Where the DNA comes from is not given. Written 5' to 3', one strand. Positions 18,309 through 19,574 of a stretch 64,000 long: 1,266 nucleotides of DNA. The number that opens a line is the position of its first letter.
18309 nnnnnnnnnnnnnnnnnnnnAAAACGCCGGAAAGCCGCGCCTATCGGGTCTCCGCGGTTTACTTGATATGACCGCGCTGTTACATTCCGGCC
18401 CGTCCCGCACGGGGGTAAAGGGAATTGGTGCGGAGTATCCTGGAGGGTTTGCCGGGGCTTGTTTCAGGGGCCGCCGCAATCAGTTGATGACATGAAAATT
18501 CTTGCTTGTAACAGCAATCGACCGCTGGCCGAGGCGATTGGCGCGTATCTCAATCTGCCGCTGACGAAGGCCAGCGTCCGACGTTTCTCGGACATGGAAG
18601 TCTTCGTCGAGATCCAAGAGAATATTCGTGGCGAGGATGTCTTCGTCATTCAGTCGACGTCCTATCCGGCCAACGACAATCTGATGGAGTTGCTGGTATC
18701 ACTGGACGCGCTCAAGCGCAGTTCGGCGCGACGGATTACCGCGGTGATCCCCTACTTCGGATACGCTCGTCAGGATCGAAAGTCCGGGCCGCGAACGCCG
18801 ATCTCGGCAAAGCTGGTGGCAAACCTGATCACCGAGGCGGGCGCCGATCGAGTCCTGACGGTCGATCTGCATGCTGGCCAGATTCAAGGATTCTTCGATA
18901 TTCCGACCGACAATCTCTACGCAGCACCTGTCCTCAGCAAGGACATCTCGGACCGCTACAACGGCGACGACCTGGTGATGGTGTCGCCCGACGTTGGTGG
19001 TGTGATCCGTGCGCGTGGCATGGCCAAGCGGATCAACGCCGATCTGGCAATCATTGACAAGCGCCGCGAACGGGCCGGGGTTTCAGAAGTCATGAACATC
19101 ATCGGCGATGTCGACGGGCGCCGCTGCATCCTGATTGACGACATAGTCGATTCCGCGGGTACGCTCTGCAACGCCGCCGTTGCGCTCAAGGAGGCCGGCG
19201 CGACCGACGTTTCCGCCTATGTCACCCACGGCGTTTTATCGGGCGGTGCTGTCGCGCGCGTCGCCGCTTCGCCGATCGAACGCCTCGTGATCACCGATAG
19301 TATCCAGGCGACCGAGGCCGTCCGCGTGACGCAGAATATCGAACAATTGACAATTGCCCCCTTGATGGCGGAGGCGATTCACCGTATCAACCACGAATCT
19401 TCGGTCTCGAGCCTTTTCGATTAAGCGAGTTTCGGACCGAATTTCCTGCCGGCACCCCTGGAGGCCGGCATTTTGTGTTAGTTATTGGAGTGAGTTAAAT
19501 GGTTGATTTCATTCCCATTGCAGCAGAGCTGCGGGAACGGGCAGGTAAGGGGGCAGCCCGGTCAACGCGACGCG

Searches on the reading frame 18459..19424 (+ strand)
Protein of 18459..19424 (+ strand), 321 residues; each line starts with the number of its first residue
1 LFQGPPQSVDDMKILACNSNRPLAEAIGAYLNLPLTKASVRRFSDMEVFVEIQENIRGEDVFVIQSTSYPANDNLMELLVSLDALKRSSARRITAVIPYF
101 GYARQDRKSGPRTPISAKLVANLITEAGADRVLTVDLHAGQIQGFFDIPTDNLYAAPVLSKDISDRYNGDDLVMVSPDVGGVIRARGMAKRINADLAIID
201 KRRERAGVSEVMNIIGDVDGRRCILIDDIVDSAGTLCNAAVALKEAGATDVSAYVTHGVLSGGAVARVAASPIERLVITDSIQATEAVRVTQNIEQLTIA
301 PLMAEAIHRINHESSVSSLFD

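Call 61: search_protein_families(library=pfam, proteins=[window:18459-19424:+], max_evalue=0.00001)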
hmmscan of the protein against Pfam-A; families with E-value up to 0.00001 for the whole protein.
window:18459-19424:+ (321 aa): 3 families
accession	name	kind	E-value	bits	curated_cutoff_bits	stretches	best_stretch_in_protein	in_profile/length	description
PF13793.12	Pribosyltran_N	-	1.4e-51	173.7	25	1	12-128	1-117/117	N-terminal domain of ribose phosphate pyrophosphokinase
PF14572.12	Pribosyl_synth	-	5.7e-24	85.5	27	1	211-320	74-183/184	Phosphoribosyl synthetase-associated domain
PF00156.33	Pribosyltran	-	2e-18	66.6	26.3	1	159-261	18-128/158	Phosphoribosyl transferase domain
